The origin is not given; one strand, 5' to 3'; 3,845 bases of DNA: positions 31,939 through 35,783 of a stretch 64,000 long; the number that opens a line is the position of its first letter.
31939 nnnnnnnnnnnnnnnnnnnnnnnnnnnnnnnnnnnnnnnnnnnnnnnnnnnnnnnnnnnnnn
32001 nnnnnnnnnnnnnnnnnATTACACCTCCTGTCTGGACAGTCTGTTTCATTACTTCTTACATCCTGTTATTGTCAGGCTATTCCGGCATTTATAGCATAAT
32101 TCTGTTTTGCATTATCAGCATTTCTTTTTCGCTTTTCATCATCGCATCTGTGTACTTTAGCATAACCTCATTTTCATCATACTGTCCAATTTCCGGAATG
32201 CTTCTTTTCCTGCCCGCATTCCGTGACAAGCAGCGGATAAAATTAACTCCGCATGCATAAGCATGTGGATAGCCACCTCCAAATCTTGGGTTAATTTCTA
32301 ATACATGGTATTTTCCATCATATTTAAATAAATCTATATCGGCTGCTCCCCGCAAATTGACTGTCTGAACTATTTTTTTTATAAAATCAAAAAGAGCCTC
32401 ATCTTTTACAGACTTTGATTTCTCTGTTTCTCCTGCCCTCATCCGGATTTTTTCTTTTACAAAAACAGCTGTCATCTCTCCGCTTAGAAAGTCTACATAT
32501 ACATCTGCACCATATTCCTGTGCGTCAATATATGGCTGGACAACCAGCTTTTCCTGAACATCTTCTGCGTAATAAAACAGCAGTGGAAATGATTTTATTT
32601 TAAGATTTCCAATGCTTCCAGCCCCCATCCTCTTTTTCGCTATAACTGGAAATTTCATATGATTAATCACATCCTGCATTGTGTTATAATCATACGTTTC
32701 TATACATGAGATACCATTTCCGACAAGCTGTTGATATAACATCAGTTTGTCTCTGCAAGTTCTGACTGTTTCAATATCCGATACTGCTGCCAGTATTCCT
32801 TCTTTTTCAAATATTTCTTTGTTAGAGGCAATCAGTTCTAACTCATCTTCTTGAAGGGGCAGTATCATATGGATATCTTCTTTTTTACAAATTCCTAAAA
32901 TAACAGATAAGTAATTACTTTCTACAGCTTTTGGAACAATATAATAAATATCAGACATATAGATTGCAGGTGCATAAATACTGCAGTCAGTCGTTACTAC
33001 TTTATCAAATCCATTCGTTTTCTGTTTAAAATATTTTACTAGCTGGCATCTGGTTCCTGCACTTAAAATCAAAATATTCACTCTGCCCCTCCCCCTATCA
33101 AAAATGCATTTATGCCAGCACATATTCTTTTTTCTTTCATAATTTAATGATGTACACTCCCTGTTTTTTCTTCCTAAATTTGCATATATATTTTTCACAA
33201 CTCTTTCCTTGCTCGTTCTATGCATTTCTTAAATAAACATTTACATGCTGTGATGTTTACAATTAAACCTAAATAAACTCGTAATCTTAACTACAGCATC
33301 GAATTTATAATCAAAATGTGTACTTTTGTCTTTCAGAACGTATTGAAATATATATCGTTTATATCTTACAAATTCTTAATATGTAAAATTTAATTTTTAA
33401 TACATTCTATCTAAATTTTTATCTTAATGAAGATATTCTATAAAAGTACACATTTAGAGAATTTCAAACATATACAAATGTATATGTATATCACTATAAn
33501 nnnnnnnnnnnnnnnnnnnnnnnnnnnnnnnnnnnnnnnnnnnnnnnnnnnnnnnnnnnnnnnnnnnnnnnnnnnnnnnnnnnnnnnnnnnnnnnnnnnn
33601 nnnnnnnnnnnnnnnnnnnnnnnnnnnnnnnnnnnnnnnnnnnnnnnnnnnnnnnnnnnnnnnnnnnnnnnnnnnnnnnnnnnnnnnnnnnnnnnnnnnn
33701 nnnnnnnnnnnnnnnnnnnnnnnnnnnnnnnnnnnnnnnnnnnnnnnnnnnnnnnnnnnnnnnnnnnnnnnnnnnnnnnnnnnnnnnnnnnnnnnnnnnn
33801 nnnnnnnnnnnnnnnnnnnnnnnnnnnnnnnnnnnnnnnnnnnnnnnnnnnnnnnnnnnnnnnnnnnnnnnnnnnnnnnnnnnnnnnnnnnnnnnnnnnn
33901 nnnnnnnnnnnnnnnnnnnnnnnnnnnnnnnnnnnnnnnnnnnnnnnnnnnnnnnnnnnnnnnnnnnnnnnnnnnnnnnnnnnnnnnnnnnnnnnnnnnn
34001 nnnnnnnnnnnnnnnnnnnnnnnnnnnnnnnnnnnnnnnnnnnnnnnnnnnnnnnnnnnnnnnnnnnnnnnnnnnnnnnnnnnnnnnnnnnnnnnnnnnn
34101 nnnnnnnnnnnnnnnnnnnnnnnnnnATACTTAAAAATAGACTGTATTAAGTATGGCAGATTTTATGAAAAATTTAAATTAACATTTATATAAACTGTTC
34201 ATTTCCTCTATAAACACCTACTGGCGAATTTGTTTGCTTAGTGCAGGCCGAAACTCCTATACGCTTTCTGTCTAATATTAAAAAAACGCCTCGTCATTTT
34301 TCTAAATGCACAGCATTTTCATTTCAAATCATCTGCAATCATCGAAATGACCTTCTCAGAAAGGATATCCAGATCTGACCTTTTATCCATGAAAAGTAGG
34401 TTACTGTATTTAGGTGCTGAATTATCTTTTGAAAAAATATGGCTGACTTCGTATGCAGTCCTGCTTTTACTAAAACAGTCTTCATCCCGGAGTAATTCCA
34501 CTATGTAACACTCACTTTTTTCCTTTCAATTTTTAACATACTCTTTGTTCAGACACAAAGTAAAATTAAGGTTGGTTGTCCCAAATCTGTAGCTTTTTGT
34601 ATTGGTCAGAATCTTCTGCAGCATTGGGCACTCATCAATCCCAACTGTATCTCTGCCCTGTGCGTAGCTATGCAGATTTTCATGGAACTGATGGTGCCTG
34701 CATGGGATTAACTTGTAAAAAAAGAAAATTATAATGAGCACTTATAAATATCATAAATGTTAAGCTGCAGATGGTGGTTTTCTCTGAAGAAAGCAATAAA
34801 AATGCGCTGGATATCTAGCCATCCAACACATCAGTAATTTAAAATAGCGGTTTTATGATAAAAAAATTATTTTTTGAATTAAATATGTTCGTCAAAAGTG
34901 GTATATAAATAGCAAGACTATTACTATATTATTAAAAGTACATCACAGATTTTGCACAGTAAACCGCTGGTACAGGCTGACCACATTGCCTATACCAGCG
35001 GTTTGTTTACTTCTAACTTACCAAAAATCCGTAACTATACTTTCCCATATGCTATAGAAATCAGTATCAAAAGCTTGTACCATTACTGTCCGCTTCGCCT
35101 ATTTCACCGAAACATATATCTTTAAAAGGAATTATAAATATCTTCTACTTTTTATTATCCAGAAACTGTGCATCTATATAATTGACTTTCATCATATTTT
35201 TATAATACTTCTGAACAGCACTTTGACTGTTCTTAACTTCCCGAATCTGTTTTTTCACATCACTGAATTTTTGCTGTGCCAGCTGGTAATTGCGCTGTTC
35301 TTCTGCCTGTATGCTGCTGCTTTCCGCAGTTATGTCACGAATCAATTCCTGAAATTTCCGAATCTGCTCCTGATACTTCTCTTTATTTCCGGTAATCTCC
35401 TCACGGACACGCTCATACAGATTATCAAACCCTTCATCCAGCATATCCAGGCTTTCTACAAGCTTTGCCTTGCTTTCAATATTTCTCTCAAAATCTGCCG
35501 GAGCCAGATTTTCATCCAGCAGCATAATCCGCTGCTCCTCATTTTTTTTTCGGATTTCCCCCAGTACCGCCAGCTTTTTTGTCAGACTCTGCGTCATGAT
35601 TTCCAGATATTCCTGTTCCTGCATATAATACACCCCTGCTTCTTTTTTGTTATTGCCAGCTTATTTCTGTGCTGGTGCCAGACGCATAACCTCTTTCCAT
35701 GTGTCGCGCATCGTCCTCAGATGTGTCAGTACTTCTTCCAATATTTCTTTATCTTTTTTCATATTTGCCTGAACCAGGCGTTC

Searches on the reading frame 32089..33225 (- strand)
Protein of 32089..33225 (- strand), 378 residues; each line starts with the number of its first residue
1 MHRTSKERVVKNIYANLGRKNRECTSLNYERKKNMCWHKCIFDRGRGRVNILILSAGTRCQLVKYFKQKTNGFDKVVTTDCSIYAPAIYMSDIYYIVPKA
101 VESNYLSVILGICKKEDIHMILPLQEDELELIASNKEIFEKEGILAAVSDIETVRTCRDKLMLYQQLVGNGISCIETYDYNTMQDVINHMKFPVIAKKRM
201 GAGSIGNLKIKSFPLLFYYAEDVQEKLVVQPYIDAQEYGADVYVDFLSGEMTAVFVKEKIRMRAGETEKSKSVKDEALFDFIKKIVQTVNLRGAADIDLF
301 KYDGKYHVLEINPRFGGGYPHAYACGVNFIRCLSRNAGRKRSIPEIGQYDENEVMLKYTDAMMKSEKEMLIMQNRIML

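Call 61: search_protein_families(library=pfam, proteins=[window:32089-33225:-], max_evalue=0.01)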
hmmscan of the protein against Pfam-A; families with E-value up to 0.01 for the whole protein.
window:32089-33225:- (378 aa): 6 families
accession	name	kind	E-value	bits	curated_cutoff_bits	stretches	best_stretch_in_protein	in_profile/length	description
PF21360.3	PylC-like_N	-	4.4e-32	110.5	27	1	51-144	1-93/96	PylC-like, N-terminal domain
PF02655.19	ATP-grasp_3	-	1.1e-15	58.5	23.2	1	157-317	1-159/160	ATP-grasp domain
PF15632.11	ATPgrasp_Ter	-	2.2e-12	47.3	29.1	1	225-334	3-105/131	ATP-grasp in the biosynthetic pathway with Ter operon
PF07478.18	Dala_Dala_lig_C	-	0.0002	21.4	24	0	275-313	135-174/204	D-ala D-ala ligase C-terminus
PF08443.16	RimK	-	0.00036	20.6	21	1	158-313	2-165/188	RimK-like ATP-grasp domain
PF13535.11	ATP-grasp_4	-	0.00095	19.3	27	0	224-317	52-155/160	ATP-grasp domain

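Call 64: search_protein_families(library=ncbifam, proteins=[window:32089-33225:-], max_evalue=0.001)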
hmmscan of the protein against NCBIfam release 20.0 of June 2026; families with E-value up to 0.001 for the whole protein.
window:32089-33225:- (378 aa): 12 families
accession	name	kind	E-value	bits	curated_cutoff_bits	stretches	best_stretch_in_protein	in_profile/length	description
NF009406.0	PRK12767.1-5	equivalog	1e-104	350.2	271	1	49-369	3-325/327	carbamoyl phosphate synthase-like protein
NF009405.0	PRK12767.1-4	equivalog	5.6e-71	239.1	390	1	50-368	2-319/320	carbamoyl phosphate synthase-like protein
NF009404.0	PRK12767.1-3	equivalog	3e-60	203.9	316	1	49-338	1-308/344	carbamoyl phosphate synthase-like protein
NF009403.0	PRK12767.1-2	equivalog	9.7e-51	173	286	2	50-288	2-238/342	carbamoyl phosphate synthase-like protein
NF009402.0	PRK12767.1-1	equivalog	2.5e-40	138.3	218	1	50-363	4-323/329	carbamoyl phosphate synthase-like protein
NF002563.0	PRK02186.1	subfamily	2.4e-12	45.9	625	1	149-318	97-280/890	argininosuccinate lyase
NF053643.1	Ddl_archaea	equivalog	7.1e-12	45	500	1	69-337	19-295/367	putative pseudomurein biosynthesis ATP-grasp protein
NF005315.0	PRK06849.1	equivalog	1.1e-10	41.1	406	1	94-315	51-276/389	hypothetical protein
TIGR03909.1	pyrrolys_PylC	equivalog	3.1e-08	32.8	248.3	1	111-369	57-308/374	3-methylornithine--L-lysine ligase PylC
TIGR00768.1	rimK_fam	subfamily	1.1e-06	28.3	143.4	1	138-314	67-254/276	RimK family alpha-L-glutamate ligase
NF040722.1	MfnD_Meth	equivalog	3.2e-06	26.8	400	0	223-315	157-251/288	tyramine--L-glutamate ligase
NF002378.0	PRK01372.1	subfamily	0.00038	19.3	243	0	143-312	84-268/305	D-alanine--D-alanine ligase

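Call 81: find_encoding_contigs(protein=window:32089-33225:-, flank=2500, max_places=10)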
Protein window:32089-33225:- (378 aa): 20 contigs read that carry it; 10 places shown.
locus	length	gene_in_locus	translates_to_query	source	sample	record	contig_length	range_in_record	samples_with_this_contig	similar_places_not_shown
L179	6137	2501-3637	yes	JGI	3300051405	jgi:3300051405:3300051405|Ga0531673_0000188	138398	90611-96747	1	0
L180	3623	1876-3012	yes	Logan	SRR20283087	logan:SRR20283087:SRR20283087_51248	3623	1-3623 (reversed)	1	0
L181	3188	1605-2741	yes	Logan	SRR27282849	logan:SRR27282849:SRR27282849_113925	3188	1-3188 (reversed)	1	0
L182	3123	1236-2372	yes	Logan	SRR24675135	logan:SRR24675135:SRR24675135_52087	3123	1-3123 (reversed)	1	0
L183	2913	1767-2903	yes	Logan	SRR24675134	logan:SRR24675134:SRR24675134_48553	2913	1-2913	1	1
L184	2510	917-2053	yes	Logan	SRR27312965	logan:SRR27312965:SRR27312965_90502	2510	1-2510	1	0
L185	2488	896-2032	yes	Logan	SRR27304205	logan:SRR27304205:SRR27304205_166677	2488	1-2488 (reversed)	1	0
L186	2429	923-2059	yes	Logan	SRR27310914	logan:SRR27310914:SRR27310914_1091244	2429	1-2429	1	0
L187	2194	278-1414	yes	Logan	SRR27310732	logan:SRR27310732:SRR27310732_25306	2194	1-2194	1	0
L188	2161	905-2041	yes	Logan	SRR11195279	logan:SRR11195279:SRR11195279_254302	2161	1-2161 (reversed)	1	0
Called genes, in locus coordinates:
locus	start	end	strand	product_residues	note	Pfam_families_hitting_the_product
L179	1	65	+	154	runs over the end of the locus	PF02561:FliS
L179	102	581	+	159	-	-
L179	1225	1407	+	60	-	-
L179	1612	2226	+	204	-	PF00239:Resolvase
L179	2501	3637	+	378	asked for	PF21360:PylC-like_N, PF02655:ATP-grasp_3, PF15632:ATPgrasp_Ter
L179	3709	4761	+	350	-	PF04101:Glyco_tran_28_C (weak), PF13692:Glyco_trans_1_4 (weak)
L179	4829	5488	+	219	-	PF01209:Ubie_methyltran (weak), PF13489:Methyltransf_23, PF03848:TehB, PF05175:MTS, PF13649:Methyltransf_25, PF13847:Methyltransf_31, PF08241:Methyltransf_11, PF08242:Methyltransf_12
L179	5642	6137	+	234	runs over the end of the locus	PF02348:CTP_transf_3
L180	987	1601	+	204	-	PF00239:Resolvase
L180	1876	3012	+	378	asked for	PF21360:PylC-like_N, PF02655:ATP-grasp_3, PF15632:ATPgrasp_Ter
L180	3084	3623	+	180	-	?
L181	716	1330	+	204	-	PF00239:Resolvase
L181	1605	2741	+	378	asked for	PF21360:PylC-like_N, PF02655:ATP-grasp_3, PF15632:ATPgrasp_Ter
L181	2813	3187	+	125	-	?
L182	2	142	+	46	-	?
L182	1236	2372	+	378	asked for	PF21360:PylC-like_N, PF02655:ATP-grasp_3, PF15632:ATPgrasp_Ter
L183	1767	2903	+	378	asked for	PF21360:PylC-like_N, PF02655:ATP-grasp_3, PF15632:ATPgrasp_Ter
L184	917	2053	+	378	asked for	PF21360:PylC-like_N, PF02655:ATP-grasp_3, PF15632:ATPgrasp_Ter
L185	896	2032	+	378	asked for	PF21360:PylC-like_N, PF02655:ATP-grasp_3, PF15632:ATPgrasp_Ter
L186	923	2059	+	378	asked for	PF21360:PylC-like_N, PF02655:ATP-grasp_3, PF15632:ATPgrasp_Ter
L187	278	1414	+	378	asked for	PF21360:PylC-like_N, PF02655:ATP-grasp_3, PF15632:ATPgrasp_Ter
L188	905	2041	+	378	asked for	PF21360:PylC-like_N, PF02655:ATP-grasp_3, PF15632:ATPgrasp_Ter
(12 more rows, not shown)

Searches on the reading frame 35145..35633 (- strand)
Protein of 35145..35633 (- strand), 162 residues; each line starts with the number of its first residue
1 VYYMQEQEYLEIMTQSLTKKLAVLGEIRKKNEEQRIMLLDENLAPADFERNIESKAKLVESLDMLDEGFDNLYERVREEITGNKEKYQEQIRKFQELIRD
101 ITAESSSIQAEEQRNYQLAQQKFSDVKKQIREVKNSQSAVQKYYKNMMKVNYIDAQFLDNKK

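Call 63: search_protein_families(library=pfam, proteins=[window:35145-35633:-], max_evalue=0.001)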
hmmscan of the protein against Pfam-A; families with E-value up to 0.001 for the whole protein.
window:35145-35633:- (162 aa): 1 family
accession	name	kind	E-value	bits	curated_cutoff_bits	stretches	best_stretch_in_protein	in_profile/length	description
PF06248.19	Zw10_N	-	3e-05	25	26.3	0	44-82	21-57/93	Centromere/kinetochore Zw10 N-terminal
